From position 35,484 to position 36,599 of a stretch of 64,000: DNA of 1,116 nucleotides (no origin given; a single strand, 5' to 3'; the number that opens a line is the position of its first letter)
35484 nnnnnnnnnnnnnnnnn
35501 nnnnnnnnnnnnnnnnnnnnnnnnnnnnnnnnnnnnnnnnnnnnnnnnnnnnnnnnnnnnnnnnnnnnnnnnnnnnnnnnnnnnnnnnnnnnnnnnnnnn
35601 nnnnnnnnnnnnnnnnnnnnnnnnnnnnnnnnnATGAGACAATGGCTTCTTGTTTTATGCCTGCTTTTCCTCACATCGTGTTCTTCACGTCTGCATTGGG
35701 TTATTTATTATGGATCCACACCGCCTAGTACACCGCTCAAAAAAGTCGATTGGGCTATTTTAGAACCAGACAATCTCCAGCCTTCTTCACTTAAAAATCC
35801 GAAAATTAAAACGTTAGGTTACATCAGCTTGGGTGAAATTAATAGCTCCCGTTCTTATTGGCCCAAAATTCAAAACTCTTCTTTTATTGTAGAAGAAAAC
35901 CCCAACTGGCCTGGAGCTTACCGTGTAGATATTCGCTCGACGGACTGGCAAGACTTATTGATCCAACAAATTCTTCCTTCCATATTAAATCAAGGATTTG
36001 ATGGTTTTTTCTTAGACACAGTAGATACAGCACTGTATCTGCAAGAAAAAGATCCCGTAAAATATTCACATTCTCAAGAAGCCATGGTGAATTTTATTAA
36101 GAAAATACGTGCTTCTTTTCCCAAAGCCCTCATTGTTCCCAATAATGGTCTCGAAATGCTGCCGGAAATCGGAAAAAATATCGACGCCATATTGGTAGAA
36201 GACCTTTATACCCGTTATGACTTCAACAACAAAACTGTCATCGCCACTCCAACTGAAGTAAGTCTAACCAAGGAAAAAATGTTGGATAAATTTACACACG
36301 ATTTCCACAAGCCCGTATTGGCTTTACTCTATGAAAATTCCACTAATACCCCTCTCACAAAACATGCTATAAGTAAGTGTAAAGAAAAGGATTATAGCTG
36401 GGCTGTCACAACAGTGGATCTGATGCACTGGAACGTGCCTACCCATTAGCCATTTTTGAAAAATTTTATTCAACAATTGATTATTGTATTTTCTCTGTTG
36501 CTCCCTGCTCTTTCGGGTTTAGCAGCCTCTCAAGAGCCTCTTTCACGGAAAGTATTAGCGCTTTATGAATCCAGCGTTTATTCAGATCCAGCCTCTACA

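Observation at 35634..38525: PelA functions split into a GH114/166-like lipoprotein and a separate CE4 deacetylase protein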

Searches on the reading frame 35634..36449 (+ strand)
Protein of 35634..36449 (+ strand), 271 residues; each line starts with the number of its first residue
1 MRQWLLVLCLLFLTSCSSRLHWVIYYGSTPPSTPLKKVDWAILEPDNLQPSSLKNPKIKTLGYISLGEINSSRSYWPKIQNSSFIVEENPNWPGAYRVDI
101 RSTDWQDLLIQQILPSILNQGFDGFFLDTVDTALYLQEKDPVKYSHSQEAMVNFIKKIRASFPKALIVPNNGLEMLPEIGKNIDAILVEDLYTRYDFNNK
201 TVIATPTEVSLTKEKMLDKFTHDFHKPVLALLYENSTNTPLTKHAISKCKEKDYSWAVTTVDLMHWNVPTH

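Call 4: search_protein_families(library=pfam, proteins=[window:35634-36449:+], max_evalue=0.01)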
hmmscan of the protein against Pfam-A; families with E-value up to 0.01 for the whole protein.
window:35634-36449:+ (271 aa): 3 families
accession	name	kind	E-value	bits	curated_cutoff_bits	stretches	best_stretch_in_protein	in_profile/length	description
PF03537.19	Glyco_hydro_114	-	1.6e-21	77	27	1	26-263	5-227/231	Glycoside-hydrolase family GH114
PF13199.12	Glyco_hydro_66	-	0.00015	20.9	23.7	1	96-170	225-298/546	Glycosyl hydrolase family 66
PF14885.12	GHL15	-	0.0002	21.9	27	1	81-195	52-169/271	Hypothetical glycosyl hydrolase family 15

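Call 5: search_protein_families(library=ncbifam, proteins=[window:35634-36449:+], max_evalue=0.01)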
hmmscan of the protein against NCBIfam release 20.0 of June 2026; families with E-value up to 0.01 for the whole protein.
window:35634-36449:+ (271 aa): 1 family
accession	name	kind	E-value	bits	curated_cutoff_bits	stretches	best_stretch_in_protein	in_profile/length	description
TIGR01370.1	TIGR01370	hypoth_equivalog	1.2e-23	83.7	181.25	1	61-253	98-297/315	MJ1477/TM1410 family putative glycoside hydrolase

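Call 6: search_solved_structures(query=window:35634-36449:+, max_evalue=1, show_alignments=2)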
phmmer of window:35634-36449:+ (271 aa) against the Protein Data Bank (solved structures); distinct sequences matched with E-value up to 1: 11.
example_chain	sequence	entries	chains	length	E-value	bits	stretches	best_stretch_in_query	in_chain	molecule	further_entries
9euz_A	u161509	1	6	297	5.1e-14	55.5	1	58-177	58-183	Uncharacterized protein TM_1410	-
2aam_A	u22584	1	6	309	5.4e-14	55.4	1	58-177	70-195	Hypothetical protein TM1410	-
9eux_G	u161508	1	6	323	7.3e-14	55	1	58-177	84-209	Uncharacterized protein TM_1410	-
9cgy_A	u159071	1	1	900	1.2e-12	51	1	24-196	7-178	PelA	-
5tcb_A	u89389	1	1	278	1.4e-12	50.8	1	24-196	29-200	PelA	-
5tsy_A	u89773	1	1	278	9.1e-12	48.1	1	24-196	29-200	PelA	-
9ep5_A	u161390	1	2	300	0.015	17.9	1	51-195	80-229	Glycoside-hydrolase family GH114 TIM-barrel domain-containing protein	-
5um6_A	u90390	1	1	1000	0.29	13.7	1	174-229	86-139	Ubiquitin-activating enzyme E1 1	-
4ii2_A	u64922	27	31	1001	0.29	13.6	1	174-229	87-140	Ubiquitin-activating enzyme E1 1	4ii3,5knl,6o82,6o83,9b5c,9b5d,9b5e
4lmr_A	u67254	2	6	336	0.59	12.6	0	89-130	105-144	L-lactate dehydrogenase 1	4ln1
9bei_A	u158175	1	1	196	0.68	12.5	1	147-231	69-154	Claudin-4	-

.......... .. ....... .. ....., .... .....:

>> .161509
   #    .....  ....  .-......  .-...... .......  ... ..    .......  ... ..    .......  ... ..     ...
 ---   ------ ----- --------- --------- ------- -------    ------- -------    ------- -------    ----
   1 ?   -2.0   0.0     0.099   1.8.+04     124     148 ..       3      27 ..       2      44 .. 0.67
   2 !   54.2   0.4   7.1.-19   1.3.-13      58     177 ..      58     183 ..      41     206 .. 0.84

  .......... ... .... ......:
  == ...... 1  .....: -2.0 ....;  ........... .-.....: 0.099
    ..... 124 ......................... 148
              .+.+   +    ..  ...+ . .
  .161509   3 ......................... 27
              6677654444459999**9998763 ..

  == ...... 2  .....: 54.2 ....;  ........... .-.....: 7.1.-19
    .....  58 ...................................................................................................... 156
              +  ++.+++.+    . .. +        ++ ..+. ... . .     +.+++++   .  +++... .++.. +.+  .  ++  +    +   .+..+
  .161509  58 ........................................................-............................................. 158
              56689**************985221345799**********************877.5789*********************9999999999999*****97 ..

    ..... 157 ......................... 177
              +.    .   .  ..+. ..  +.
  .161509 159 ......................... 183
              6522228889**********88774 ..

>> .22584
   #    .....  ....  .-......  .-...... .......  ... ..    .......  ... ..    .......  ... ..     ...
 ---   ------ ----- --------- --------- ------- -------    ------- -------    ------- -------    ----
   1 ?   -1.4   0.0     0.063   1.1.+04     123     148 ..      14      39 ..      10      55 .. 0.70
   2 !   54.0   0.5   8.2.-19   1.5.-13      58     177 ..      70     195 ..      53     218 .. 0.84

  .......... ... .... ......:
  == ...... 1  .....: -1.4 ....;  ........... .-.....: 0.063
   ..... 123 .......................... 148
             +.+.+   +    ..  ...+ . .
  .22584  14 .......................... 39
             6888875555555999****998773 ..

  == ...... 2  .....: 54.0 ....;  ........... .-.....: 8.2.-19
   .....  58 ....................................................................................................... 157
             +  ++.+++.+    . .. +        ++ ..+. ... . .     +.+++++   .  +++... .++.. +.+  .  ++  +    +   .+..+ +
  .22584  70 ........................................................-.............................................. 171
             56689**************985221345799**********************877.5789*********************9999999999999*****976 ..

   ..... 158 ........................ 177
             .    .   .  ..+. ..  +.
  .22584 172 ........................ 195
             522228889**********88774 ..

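Call 25: search_solved_structures(query=A2, max_evalue=0.01, show_alignments=3)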
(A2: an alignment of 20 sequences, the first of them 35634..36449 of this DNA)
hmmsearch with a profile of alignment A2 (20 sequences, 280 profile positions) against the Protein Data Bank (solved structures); distinct sequences matched with E-value up to 0.01: 7.
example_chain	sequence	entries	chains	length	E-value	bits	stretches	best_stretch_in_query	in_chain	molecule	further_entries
5tcb_A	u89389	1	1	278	6.6e-39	136.6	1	30-275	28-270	PelA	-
5tsy_A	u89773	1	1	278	1.6e-37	132.1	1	30-275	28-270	PelA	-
9cgy_A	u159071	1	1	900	2.1e-37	131.7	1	30-275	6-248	PelA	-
9eux_G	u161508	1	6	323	7.7e-22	80.7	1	58-272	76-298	Uncharacterized protein TM_1410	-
9euz_A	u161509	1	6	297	9.6e-22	80.3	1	60-272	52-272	Uncharacterized protein TM_1410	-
2aam_A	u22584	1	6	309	1.1e-21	80.1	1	60-272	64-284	Hypothetical protein TM1410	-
9ep5_A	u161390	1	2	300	1.9e-18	69.6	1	55-275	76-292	Glycoside-hydrolase family GH114 TIM-barrel domain-containing protein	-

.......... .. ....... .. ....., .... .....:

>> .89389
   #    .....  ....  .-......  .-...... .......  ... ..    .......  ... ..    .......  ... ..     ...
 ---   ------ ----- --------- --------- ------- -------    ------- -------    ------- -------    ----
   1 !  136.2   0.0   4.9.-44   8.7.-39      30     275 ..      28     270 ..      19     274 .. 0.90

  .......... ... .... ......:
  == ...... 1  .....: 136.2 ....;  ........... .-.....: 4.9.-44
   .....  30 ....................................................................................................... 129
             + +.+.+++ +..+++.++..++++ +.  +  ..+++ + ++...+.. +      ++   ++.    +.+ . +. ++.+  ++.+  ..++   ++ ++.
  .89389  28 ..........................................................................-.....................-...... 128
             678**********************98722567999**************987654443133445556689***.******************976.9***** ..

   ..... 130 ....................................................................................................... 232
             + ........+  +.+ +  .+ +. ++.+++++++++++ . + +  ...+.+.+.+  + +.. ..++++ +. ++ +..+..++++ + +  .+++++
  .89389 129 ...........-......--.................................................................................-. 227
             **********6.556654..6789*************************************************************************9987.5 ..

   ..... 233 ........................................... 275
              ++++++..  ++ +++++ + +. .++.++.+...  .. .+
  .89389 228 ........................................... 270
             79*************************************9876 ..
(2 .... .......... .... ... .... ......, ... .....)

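Call 29: find_homologous_proteins(query=window:35634-36449:+, max_evalue=0.00001)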
Query window:35634-36449:+ (271 aa): 28 proteins with E <= 0.00001 among 272 candidates.
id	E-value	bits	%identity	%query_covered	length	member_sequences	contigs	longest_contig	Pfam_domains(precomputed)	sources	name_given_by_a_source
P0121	1.9e-182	623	100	100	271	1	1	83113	PF03537.20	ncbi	-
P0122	6.9e-85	303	53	91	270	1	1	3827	PF03537.20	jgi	-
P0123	1.9e-78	282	48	96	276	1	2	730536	PF03537.20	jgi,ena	jgi:polysaccharide biosynthesis protein PelA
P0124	7.8e-78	280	50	96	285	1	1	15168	PF03537.20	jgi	jgi:polysaccharide biosynthesis protein PelA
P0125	1.1e-75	273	48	90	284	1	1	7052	PF03537.20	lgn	-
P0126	1.2e-74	269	49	91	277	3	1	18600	PF03537.20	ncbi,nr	ncbi:MAG: endo alpha-1,4 polygalactosaminidase [Deltaproteobacteria bacterium]|nr:endo alpha-1,4 pol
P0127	1.4e-74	269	47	95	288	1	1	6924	PF03537.20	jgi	jgi:polysaccharide biosynthesis protein PelA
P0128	1.7e-73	265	46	96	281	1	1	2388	PF03537.20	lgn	-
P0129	2.8e-70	255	46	95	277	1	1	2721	PF03537.20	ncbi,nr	ncbi:MAG: endo alpha-1,4 polygalactosaminidase [Deltaproteobacteria bacterium]|nr:endo alpha-1,4 pol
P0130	6.5e-68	247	45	96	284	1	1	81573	PF03537.20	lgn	-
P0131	2.9e-62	229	40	94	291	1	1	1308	PF03537.20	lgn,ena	-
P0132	6.1e-61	224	40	96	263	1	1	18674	PF03537.20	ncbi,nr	ncbi:MAG: endo alpha-1,4 polygalactosaminidase [Deltaproteobacteria bacterium]|nr:endo alpha-1,4 pol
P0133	2.3e-60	222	39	96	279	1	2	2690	PF03537.20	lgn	-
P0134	4.6e-57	212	45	85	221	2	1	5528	PF03537.20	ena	-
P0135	9.8e-55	204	39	90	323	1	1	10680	PF03537.20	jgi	jgi:polysaccharide biosynthesis protein PelA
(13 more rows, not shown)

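Call 41: predict_structure(alignment_id=A3)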
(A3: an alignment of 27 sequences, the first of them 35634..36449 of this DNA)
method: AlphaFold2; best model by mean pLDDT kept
length: 271 residues; sequences in the alignment: 27
mean_pLDDT: 94.5   pTM: 0.89
mean pLDDT of the five models: 94.5, 94.1, 94.0, 93.5, 93.4
residues with pLDDT >= 90: 234; 70-90: 30; 50-70: 6; < 50: 1
segments of 3 or more residues with pLDDT < 50: none
pLDDT, mean of each block of 10 residues (from residue 1): 86 74 93 83 96 92 98 95 97 97 98 98 98 98 98 99 99 98 98 97 98 98 98 95 97 96 81 48
secondary structure, 60 per line:
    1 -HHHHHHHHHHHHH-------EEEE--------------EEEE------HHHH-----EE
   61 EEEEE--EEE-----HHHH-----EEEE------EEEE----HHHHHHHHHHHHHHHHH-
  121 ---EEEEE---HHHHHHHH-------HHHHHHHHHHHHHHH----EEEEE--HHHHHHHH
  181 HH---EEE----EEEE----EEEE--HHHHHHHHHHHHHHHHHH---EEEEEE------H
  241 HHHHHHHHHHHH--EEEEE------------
elements in order: H2-14 E22-25 E40-43 H50-53 E59-65 E68-70 H76-79 E85-88 E95-98 H103-119 E124-128 H132-139 H147-161 E166-170 H173-182 E186-188 E193-196 E201-204 H207-224 E228-233 H240-252 E255-259

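Call 44: fold_search(model_id=the predicted structure, library=pdb)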
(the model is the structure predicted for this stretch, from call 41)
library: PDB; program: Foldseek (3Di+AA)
matches with E <= 10: 1678; with E <= 0.001: 230
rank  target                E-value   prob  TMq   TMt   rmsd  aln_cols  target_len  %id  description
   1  9euz_C                9.4e-19  1.00  0.76  0.73   3.6       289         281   18  Glycoside hydrolase family 191 enzyme from Thermotoga maritima (released 2025-04-09)
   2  5tcb                  1.1e-18  1.00  0.80  0.86   3.0       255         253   20  Structure of the glycoside hydrolase domain of PelA from Pseudomonas aeruginosa (released 2017-09-20)
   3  2aam_C                1.3e-18  1.00  0.77  0.73   3.6       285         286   18  Crystal structure of a putative glycosidase (tm1410) from thermotoga maritima at 2.20 A resolution (released 2005-07-26)
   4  9euz_A                1.6e-18  1.00  0.77  0.74   3.5       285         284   18  Glycoside hydrolase family 191 enzyme from Thermotoga maritima (released 2025-04-09)
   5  9eux_D                2.4e-18  1.00  0.76  0.74   3.3       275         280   18  Glycoside hydrolase familiy 191 enzyme from Thermotoga maritima (released 2025-04-09)
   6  2aam_B                2.6e-18  1.00  0.77  0.73   3.6       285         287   18  Crystal structure of a putative glycosidase (tm1410) from thermotoga maritima at 2.20 A resolution (released 2005-07-26)
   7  5tsy                  3.1e-18  1.00  0.80  0.85   3.0       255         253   20  Structure of the glycoside hydrolase domain of PelA variant E218A from Pseudomonas aeruginosa (released 2017-11-08)
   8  9eux_C                3.5e-18  1.00  0.78  0.75   3.4       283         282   18  Glycoside hydrolase familiy 191 enzyme from Thermotoga maritima (released 2025-04-09)
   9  9eux_A                5.1e-18  1.00  0.77  0.74   3.6       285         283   18  Glycoside hydrolase familiy 191 enzyme from Thermotoga maritima (released 2025-04-09)
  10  9eux_E                6.2e-18  1.00  0.78  0.75   3.4       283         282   18  Glycoside hydrolase familiy 191 enzyme from Thermotoga maritima (released 2025-04-09)
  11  9eux_B                9.6e-18  1.00  0.78  0.75   3.4       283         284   18  Glycoside hydrolase familiy 191 enzyme from Thermotoga maritima (released 2025-04-09)
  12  2aam_A                1.4e-17  1.00  0.77  0.74   3.5       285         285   18  Crystal structure of a putative glycosidase (tm1410) from thermotoga maritima at 2.20 A resolution (released 2005-07-26)
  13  9ep5_A                2.2e-17  1.00  0.75  0.75   3.8       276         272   19  GH191 family Alpha-Galactosaminidase from Environmental sample (99.2% identity to Myxococcus fulvus enzyme) (released 2025-04-23)
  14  9cgy                  8.2e-16  1.00  0.74  0.26   2.4       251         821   19  Structure of the Pel modification enzyme PelA from Pseudomonas thermotolerans (released 2025-05-14)
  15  6oj1_A                2.1e-13  1.00  0.70  0.75   3.4       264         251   17  Crystal Structure of Aspergillus fumigatus Ega3 (released 2019-08-14)
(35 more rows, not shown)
